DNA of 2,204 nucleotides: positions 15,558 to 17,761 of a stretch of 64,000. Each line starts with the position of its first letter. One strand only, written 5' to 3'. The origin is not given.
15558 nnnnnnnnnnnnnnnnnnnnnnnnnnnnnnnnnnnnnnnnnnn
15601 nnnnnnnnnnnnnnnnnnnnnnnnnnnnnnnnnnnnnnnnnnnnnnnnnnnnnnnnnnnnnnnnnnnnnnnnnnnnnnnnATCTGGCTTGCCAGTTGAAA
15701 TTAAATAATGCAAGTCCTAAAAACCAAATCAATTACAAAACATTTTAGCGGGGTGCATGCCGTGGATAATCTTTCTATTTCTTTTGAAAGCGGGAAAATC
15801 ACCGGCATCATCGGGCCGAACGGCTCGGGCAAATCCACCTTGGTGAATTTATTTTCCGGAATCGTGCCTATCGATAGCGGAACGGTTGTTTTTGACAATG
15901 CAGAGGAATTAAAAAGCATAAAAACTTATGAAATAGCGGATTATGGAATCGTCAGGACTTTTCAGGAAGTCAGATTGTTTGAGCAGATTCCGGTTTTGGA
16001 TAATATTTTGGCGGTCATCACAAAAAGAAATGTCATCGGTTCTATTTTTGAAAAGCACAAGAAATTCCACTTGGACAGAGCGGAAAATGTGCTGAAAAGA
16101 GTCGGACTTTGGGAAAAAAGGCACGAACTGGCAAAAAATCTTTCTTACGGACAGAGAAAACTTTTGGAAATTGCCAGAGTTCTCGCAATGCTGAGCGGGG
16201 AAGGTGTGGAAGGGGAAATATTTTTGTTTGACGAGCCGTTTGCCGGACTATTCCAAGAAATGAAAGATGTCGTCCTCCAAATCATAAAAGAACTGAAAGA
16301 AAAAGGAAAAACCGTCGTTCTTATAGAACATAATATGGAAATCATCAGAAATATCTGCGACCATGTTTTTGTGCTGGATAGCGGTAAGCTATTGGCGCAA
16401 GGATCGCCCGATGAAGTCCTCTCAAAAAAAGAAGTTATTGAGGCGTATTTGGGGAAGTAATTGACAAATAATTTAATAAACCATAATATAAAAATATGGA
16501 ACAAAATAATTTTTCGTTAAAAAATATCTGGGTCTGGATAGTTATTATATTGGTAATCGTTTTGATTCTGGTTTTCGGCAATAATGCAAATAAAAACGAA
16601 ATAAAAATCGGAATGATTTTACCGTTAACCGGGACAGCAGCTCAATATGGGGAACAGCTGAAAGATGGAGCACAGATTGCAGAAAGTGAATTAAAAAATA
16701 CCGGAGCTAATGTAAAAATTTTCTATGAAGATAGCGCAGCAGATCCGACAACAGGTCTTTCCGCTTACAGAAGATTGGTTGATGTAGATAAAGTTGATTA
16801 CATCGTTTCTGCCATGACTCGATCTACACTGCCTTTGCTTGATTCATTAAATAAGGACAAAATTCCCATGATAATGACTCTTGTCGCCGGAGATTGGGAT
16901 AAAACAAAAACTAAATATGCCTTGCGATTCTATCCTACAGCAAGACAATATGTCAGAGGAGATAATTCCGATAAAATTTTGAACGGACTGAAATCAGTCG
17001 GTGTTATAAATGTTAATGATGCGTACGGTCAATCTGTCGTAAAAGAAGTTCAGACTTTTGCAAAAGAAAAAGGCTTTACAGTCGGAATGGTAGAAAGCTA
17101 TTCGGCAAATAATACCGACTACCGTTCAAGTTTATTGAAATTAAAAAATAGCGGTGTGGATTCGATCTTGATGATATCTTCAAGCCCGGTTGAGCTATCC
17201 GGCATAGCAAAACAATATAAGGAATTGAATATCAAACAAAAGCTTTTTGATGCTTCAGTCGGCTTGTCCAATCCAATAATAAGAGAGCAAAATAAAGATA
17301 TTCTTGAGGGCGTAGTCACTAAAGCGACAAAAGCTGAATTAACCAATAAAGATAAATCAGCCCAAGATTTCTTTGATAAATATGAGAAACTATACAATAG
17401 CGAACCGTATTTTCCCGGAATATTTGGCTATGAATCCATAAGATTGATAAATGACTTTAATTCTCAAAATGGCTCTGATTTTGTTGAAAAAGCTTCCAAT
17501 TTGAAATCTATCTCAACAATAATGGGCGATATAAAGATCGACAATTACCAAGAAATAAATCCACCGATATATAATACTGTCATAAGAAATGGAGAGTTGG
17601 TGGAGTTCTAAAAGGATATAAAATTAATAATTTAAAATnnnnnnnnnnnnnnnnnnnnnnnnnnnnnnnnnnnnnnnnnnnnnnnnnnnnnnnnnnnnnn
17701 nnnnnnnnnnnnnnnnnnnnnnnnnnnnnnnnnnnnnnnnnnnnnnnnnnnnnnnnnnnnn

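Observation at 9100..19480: A Liv-type ABC importer has six paralogous anchored solute-binding proteins interleaved with its permease and ATPase genes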

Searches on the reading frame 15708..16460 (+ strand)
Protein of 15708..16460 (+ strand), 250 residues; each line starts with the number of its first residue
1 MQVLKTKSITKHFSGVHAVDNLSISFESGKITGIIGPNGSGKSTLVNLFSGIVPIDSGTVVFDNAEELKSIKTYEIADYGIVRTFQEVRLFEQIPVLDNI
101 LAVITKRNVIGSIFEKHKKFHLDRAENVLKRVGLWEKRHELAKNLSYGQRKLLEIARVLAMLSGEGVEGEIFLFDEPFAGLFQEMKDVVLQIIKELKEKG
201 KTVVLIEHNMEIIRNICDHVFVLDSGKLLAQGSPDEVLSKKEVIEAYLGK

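Call 3: search_protein_families(library=pfam, proteins=[window:15708-16460:+])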
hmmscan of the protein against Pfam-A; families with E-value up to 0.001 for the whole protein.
window:15708-16460:+ (250 aa): 8 families
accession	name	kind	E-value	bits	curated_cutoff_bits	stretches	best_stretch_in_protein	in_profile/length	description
PF00005.33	ABC_tran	-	1.7e-25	90.6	25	1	20-178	2-136/137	ABC transporter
PF13304.12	AAA_21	-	4.8e-08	33.8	27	1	31-52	1-22/304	AAA domain, putative AbiEii toxin, Type IV TA system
PF02463.25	SMC_N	-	1.6e-07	31.4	40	1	28-215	23-204/220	RecF/RecN/SMC N terminal domain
PF13175.12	AAA_15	-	2e-06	28.1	32.1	0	97-206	256-366/374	AAA ATPase domain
PF12399.14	BCA_ABC_TP_C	-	5.5e-06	26.3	25.5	1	227-250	1-24/27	Branched-chain amino acid ATP-binding cassette transporter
PF13476.12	AAA_23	-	8.5e-06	27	27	1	14-49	5-39/201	AAA domain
PF13555.12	AAA_29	-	0.00017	21.7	27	1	21-46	14-39/61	P-loop containing region of AAA domain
PF13479.12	AAA_24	-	0.00019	21.8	27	0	33-64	6-30/195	AAA domain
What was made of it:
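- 15708..16460 (+): livG-type ATPase. ABC_tran plus BCA_ABC_TP_C (call 3).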

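Call 4: search_protein_families(library=ncbifam, proteins=[window:15708-16460:+])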
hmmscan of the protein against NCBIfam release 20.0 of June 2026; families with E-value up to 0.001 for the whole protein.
window:15708-16460:+ (250 aa): 186 families (the best 25 are shown)
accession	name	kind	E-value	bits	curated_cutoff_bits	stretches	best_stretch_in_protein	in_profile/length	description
TIGR03411.1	urea_trans_UrtD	equivalog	8.1e-59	199.2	304.1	1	3-250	2-242/242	urea ABC transporter ATP-binding protein UrtD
NF008449.1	PRK11300.1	equivalog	3.8e-53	180.4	362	1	2-249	4-253/255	high-affinity branched-chain amino acid ABC transporter ATP-binding protein LivG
TIGR04406.1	LPS_export_lptB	equivalog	2e-44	151.7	240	1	4-250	2-235/239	LPS export ABC transporter ATP-binding protein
NF008144.0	PRK10895.1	equivalog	5.7e-41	140.6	381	1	1-249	1-236/241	LPS export ABC transporter ATP-binding protein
NF010069.0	PRK13549.1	equivalog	4e-39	134.4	699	1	2-249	4-241/513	xylose ABC transporter ATP-binding protein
TIGR01188.1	drrA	subfamily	5.5e-38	130.9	312.45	1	11-238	1-212/302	daunorubicin resistance ABC transporter, ATP-binding protein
NF040905.2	GguA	equivalog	8.7e-38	129.9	810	1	3-246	1-236/500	multiple monosaccharide ABC transporter ATP-binding protein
NF008030.0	PRK10762.1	equivalog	9.8e-38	130.1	745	1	3-249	4-239/501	ribose ABC transporter ATP-binding protein RbsA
TIGR04521.1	ECF_ATPase_2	equivalog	1.5e-37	129.2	330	1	16-246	18-241/279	energy-coupling factor transporter ATPase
NF007253.0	PRK09700.1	equivalog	2.5e-36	125.4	772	1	4-248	6-242/510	D-allose ABC transporter ATP-binding protein AlsA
NF008442.0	PRK11288.1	equivalog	5.5e-36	123.9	689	1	3-249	7-242/504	L-arabinose ABC transporter ATP-binding protein AraG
TIGR02315.1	ABC_phnC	equivalog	6.9e-36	123.9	266.1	1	4-239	2-235/243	phosphonate ABC transporter ATP-binding protein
NF041861.1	YtfR_transport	equivalog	1e-35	123.1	850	1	3-250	1-236/492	galactofuranose ABC transporter, ATP-binding protein YtfR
NF007027.0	PRK09493.1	equivalog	6.4e-35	120.6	379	1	5-240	3-226/240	glutamine ABC transporter ATP-binding protein GlnQ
TIGR02633.1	xylG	equivalog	6.6e-35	120.5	723.65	1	4-249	2-239/500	D-xylose ABC transporter ATP-binding protein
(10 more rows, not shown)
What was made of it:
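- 15708..16460 (+): Best NCBIfam matches are UrtD and LivG, both below cut-off (call 4).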

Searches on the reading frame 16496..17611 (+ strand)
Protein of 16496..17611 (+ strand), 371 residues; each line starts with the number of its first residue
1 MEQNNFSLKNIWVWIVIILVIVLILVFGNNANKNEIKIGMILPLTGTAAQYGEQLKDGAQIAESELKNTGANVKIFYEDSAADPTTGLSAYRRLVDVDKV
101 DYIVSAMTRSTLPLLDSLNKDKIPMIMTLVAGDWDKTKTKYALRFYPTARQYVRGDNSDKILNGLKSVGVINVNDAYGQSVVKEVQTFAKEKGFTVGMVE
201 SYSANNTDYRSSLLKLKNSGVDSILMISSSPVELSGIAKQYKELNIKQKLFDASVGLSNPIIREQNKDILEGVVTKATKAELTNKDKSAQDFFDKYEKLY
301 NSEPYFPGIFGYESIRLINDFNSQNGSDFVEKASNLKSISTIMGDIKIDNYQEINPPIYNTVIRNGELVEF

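Call 3: search_protein_families(library=pfam, proteins=[window:16496-17611:+])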
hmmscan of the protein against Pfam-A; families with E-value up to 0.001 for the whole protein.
window:16496-17611:+ (371 aa): 4 families
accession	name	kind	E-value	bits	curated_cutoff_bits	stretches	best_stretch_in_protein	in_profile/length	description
PF13458.12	Peripla_BP_6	-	2.2e-43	149.7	31.7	1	35-349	1-323/343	Periplasmic binding protein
PF01094.35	ANF_receptor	-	2e-08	34.1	25.4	1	72-293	26-253/353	Receptor family ligand binding region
PF04348.19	LppC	-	4.9e-06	25.9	28.8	1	35-185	218-366/563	LppC putative lipoprotein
PF13433.12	Peripla_BP_5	-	0.00013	21.6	27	1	36-109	1-78/363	Periplasmic binding protein domain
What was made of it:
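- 16496..17611 (+): SBP5, the most divergent of the six (22-27% identity to the others). It has no Cys pair and lacks the LCS motif. Peripla_BP_6, E 2.2e-43 (call 3).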

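Call 4: search_protein_families(library=ncbifam, proteins=[window:16496-17611:+])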
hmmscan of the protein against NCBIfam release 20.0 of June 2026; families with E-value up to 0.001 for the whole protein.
window:16496-17611:+ (371 aa): 2 families
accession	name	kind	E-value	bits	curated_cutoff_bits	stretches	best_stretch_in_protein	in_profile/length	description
NF011933.0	PRK15404.1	subfamily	3.4e-24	85.6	477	1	18-351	9-347/370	high-affinity branched-chain amino acid ABC transporter substrate-binding protein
TIGR03407.1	urea_ABC_UrtA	exception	2.6e-05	23.3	492.75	0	36-111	1-84/361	urea ABC transporter substrate-binding protein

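Call 9: search_solved_structures(query=window:16496-17611:+, show_alignments=1, max_evalue=0.00001)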
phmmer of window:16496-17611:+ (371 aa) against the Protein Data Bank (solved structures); distinct sequences matched with E-value up to 0.00001: 25.
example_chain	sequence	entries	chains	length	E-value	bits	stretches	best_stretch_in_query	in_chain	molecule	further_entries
3sg0_A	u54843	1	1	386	1.4e-15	60.5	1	19-274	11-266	Extracellular ligand-binding receptor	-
4n0q_A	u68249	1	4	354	2.8e-14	56.2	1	34-292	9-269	Leu/Ile/Val-binding protein homolog 3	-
4dqd_A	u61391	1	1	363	7.2e-14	54.9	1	34-274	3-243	Extracellular ligand-binding receptor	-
4obb_A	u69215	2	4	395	2.6e-12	49.8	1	30-299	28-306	Amino acid/amide ABC transporter substrate-binding protein, HAAT family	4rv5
4nqr_A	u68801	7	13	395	2.8e-12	49.6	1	30-299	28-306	Amino acid/amide ABC transporter substrate-binding protein, HAAT family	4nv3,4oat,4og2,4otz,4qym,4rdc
3ipc_A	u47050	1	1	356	4.5e-12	49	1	37-353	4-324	ABC transporter, substrate binding protein (Amino acid)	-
3ip5_A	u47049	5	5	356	6.4e-12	48.5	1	37-353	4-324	ABC transporter, substrate binding protein (Amino acid)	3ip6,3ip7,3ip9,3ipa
1z15_A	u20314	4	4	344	1.5e-11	47.3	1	35-349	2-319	Leu/Ile/Val-binding protein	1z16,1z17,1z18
3td9_A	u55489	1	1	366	1.5e-11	47.2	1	34-367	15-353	Branched chain amino acid ABC transporter, periplasmic amino acid-binding protein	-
2liv_A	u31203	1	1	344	2e-11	46.9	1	35-349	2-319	LEUCINE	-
3tx6_A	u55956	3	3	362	1.1e-10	44.5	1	30-263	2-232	Putative branched-chain amino acid transport system substrate-binding protein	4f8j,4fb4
4ey3_A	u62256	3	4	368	1.6e-10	43.9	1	34-326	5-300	Twin-arginine translocation pathway signal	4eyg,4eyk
4gnr_A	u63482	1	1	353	2.6e-10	43.2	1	33-367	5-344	ABC transporter substrate-binding protein-branched chain amino acid transport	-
3ukj_A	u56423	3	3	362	4.7e-10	42.3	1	30-230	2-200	Extracellular ligand-binding receptor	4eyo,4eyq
7ylt_B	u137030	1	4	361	5e-10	42.3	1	35-237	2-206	Putative ABC transporter, substrate-binding protein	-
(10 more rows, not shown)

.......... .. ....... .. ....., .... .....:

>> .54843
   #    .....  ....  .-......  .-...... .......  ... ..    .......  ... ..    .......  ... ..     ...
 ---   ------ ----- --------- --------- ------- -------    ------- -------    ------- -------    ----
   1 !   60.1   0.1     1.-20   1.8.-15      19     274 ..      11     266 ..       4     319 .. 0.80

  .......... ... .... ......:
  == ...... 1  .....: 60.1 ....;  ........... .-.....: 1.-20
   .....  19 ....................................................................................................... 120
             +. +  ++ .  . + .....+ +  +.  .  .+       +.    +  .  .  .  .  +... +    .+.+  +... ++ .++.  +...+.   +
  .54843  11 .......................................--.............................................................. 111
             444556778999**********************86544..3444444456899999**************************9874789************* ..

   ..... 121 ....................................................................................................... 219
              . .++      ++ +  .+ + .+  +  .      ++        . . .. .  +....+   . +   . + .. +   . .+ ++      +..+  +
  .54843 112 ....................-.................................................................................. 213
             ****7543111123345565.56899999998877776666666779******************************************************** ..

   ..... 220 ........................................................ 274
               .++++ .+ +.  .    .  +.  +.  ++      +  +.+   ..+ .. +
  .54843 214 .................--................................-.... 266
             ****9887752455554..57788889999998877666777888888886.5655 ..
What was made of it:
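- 16496..17611 (+): Best PDB sequence match is the R. palustris binder 3sg0 (call 9).
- Closest known: Rhodopseudomonas palustris HAAT-type aromatic-acid binders. Same: SBP5's best sequence match is 3sg0 (call 9).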

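Call 25: find_homologous_proteins(query=window:16496-17611:+, max_evalue=1e-10)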
Query window:16496-17611:+ (371 aa): 21 proteins with E <= 1e-10 among 3992 candidates.
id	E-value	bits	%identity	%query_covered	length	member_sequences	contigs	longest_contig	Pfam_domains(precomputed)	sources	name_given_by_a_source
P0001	3.2e-237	804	100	100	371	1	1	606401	PF01094.35,PF13458.13,PF04348.20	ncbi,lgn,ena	-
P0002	1.5e-146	506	64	91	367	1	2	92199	PF01094.35,PF13458.13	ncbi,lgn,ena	-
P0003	1.2e-136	473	60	97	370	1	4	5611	PF01094.35,PF13458.13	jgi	jgi:branched-chain amino acid transport system substrate-binding protein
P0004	4.1e-109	383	51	92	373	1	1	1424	PF01094.35,PF13458.13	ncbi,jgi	-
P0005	3.5e-108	380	51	93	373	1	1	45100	PF01094.35,PF13458.13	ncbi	-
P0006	4.6e-108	379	49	97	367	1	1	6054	PF01094.35,PF13458.13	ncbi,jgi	jgi:branched-chain amino acid transport system substrate-binding protein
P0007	9.0e-104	365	49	94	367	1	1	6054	PF01094.35,PF13458.13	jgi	-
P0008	2.1e-98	348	47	95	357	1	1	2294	PF01094.35,PF13433.13,PF13458.13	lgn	-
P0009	5.8e-49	185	33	93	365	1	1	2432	PF01094.35,PF13433.13,PF13458.13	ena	-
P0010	5.1e-29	120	26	94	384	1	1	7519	PF01094.35,PF13433.13,PF13458.13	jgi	-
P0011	3.3e-18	84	28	84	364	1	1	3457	PF01094.35,PF13433.13,PF13458.13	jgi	jgi:branched-chain amino acid transport system substrate-binding protein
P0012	8.3e-15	73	26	82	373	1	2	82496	PF01094.35,PF13433.13,PF13458.13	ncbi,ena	-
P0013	2.2e-14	71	25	90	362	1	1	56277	PF01094.35,PF13433.13,PF13458.13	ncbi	-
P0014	3.0e-14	71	26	86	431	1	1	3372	PF01094.35,PF13433.13,PF13458.13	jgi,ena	-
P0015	3.6e-12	64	25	88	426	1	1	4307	PF01094.35,PF13433.13,PF13458.13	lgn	-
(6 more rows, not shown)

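Call 26: find_encoding_contigs(protein=P0002, flank=10000, max_places=3)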
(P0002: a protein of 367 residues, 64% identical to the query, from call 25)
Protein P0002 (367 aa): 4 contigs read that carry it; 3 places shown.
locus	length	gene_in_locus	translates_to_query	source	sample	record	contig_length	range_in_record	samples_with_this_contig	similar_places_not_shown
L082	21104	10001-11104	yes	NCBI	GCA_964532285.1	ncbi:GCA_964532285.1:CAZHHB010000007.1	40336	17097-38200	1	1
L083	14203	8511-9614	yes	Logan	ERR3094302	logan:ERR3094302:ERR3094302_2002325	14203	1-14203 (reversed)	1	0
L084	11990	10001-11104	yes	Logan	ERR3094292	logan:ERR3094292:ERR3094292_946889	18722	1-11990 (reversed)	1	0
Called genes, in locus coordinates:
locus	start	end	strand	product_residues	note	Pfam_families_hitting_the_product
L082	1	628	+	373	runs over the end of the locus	PF13433:Peripla_BP_5, PF13458:Peripla_BP_6, PF01094:ANF_receptor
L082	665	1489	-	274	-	PF01978:TrmB (weak)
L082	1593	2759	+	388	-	PF13458:Peripla_BP_6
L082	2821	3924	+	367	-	PF04348:LppC (weak), PF13433:Peripla_BP_5, PF13458:Peripla_BP_6, PF01094:ANF_receptor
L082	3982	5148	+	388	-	PF13433:Peripla_BP_5, PF13458:Peripla_BP_6, PF01094:ANF_receptor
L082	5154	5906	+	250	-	PF13476:AAA_23 (weak), PF02463:SMC_N (weak), PF00005:ABC_tran, PF13175:AAA_15 (faint), PF13304:AAA_21 (faint), PF12399:BCA_ABC_TP_C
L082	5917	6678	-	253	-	PF01978:TrmB (weak)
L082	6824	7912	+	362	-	PF13458:Peripla_BP_6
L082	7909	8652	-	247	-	PF01022:HTH_5 (faint), PF12840:HTH_20 (faint)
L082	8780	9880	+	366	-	PF13433:Peripla_BP_5 (weak), PF13458:Peripla_BP_6, PF01094:ANF_receptor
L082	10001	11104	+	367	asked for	PF13458:Peripla_BP_6, PF01094:ANF_receptor (weak)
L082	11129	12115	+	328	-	PF04348:LppC (weak), PF13458:Peripla_BP_6, PF01094:ANF_receptor (weak)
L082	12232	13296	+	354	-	PF13458:Peripla_BP_6, PF01094:ANF_receptor (weak)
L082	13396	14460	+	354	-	PF13433:Peripla_BP_5 (weak), PF13458:Peripla_BP_6, PF01094:ANF_receptor (weak)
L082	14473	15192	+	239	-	PF02463:SMC_N (faint), PF00005:ABC_tran, PF13304:AAA_21 (faint)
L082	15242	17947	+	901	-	PF02861:Clp_N, PF23569:NBD_SMAX1, PF00004:AAA, PF17871:AAA_lid_9, PF00004:AAA, PF07724:AAA_2, PF07728:AAA_5, PF10431:ClpB_D2-small, +4 more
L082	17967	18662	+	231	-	PF09573:RE_TaqI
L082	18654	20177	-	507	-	PF01726:LexA_DNA_bind, PF00717:Peptidase_S24, PF01555:N6_N4_Mtase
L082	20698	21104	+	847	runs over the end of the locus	?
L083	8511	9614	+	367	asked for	PF13458:Peripla_BP_6, PF01094:ANF_receptor (weak)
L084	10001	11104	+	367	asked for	PF13458:Peripla_BP_6, PF01094:ANF_receptor (weak)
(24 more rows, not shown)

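Call 27: find_encoding_contigs(protein=P0005, flank=10000, max_places=3)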
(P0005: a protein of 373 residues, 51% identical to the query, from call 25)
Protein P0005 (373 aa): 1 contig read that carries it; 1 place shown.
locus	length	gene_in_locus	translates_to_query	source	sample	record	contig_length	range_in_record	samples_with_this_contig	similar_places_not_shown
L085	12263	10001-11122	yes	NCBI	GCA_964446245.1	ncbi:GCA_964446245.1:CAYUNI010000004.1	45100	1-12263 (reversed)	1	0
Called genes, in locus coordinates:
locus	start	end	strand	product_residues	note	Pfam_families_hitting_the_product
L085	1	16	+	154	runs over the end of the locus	PF03449:GreA_GreB_N, PF01272:GreA_GreB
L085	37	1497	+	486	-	PF01336:tRNA_anti-codon, PF00152:tRNA-synt_2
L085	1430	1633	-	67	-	-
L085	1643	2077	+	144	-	PF02381:MraZ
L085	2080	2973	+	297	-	PF01795:Methyltransf_5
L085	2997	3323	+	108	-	-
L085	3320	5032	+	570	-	PF03717:PBP_dimer (weak), PF00905:Transpeptidase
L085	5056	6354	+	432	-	PF08245:Mur_ligase_M, PF02875:Mur_ligase_C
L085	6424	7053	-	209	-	-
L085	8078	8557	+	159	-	-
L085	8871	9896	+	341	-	PF04055:Radical_SAM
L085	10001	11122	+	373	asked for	PF13458:Peripla_BP_6, PF01094:ANF_receptor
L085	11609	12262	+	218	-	?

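Call 56: predict_structure(alignment_id=A2)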
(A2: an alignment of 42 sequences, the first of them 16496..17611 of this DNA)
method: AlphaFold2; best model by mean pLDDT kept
length: 371 residues; sequences in the alignment: 42
mean_pLDDT: 92.3   pTM: 0.87
mean pLDDT of the five models: 92.3, 90.7, 90.6, 90.0, 89.6
residues with pLDDT >= 90: 312; 70-90: 42; 50-70: 11; < 50: 6
segments of 3 or more residues with pLDDT < 50: 29-32
pLDDT, mean of each block of 10 residues (from residue 1): 54 81 68 82 94 98 96 97 96 98 95 96 97 92 95 85 86 92 95 95 95 98 94 96 97 93 95 96 95 98 96 98 94 96 94 94 95 86
secondary structure, 60 per line:
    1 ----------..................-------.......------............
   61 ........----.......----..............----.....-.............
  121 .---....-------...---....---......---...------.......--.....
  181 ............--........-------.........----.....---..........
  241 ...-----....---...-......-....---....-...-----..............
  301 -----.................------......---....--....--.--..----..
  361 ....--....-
elements in order: H11-28 E36-42 H49-68 E73-79 H84-97 E102-106 H108-121 E125-128 E142-145 H149-154 E167-173 H176-192 E195-202 H210-218 E223-227 H231-243 E249-252 H260-265 H267-270 E274-277 H287-300 H306-322 H329-334 E338-341 E344-347 E359-364 E367-370
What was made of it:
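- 16496..17611 (+): AF2 pLDDT 92.3 (call 56).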

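Call 59: fold_search(model_id=the predicted structure, library=pdb)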
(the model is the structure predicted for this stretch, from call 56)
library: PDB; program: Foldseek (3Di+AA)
matches with E <= 10: 1921; with E <= 0.001: 1121
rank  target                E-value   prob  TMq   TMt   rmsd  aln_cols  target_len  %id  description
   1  4gnr                  1.3e-23  1.00  0.77  0.82   3.5       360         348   19  1.0 Angstrom resolution crystal structure of the branched-chain amino acid transporter substrate binding protein LivJ fr (released 2012-09-05)
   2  4n0q_A                2.3e-23  1.00  0.76  0.81   3.4       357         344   22  Crystal Structure of an ABC transporter, substrate-binding protein from Brucella melitensis 16M in complex with L-Leuc (released 2013-11-06)
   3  4ey3                  7.6e-23  1.00  0.79  0.80   3.2       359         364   21  Crystal structure of solute binding protein of ABC transporter in complex with p-hydroxybenzoic acid (released 2012-05-30)
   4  4eyg_A                1.0e-22  1.00  0.79  0.80   3.2       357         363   22  Crystal structure of solute binding protein of ABC transporter from Rhodopseudomonas palustris BisB5 in complex with v (released 2012-05-30)
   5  4nv3_A                1.1e-22  1.00  0.75  0.76   4.5       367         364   20  The crystal structure of a solute-binding protein (N280D mutant) from Anabaena variabilis ATCC 29413 in complex with v (released 2013-12-11)
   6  4evq_A                1.2e-22  1.00  0.79  0.82   3.1       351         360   18  Crystal structure of ABC transporter from R. palustris - solute binding protein (RPA0668) in complex with 4-hydroxyben (released 2012-05-23)
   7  4eyg_B                1.3e-22  1.00  0.79  0.80   3.1       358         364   21  Crystal structure of solute binding protein of ABC transporter from Rhodopseudomonas palustris BisB5 in complex with v (released 2012-05-30)
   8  4n0q_B                1.8e-22  1.00  0.77  0.83   3.3       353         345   22  Crystal Structure of an ABC transporter, substrate-binding protein from Brucella melitensis 16M in complex with L-Leuc (released 2013-11-06)
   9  7ylt_D                1.8e-22  1.00  0.74  0.76   4.2       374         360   18  Structure of a bacteria protein (released 2023-06-14)
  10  4evs                  2.0e-22  1.00  0.77  0.78   3.4       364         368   20  Crystal structure of ABC transporter from R. palustris - solute binding protein (RPA0985) in complex with 4-hydroxybenzo (released 2012-05-23)
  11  3hut                  2.6e-22  1.00  0.72  0.76   4.3       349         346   18  Crystal structure of a putative branched-chain amino acid ABC transporter from Rhodospirillum rubrum (released 2009-06-30)
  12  4evq_B                3.3e-22  1.00  0.80  0.80   3.2       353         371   17  Crystal structure of ABC transporter from R. palustris - solute binding protein (RPA0668) in complex with 4-hydroxyben (released 2012-05-23)
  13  4obb_A                5.8e-22  1.00  0.74  0.75   4.6       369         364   20  The crystal structure of a solute-binding protein from Anabaena variabilis ATCC 29413 in complex with (3S)-3-methyl-2- (released 2014-03-19)
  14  3sg0                  7.0e-22  1.00  0.77  0.79   3.6       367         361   20  The crystal structure of an extracellular ligand-binding receptor from Rhodopseudomonas palustris HaA2 (released 2011-06-29)
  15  4dqd                  9.5e-22  1.00  0.77  0.79   3.5       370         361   20  The crystal structure of a transporter in complex with 3-phenylpyruvic acid (released 2012-02-29)
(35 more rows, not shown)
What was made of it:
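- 16496..17611 (+): Structural neighbours are a mix of amino-acid and aromatic-acid binders (call 59).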
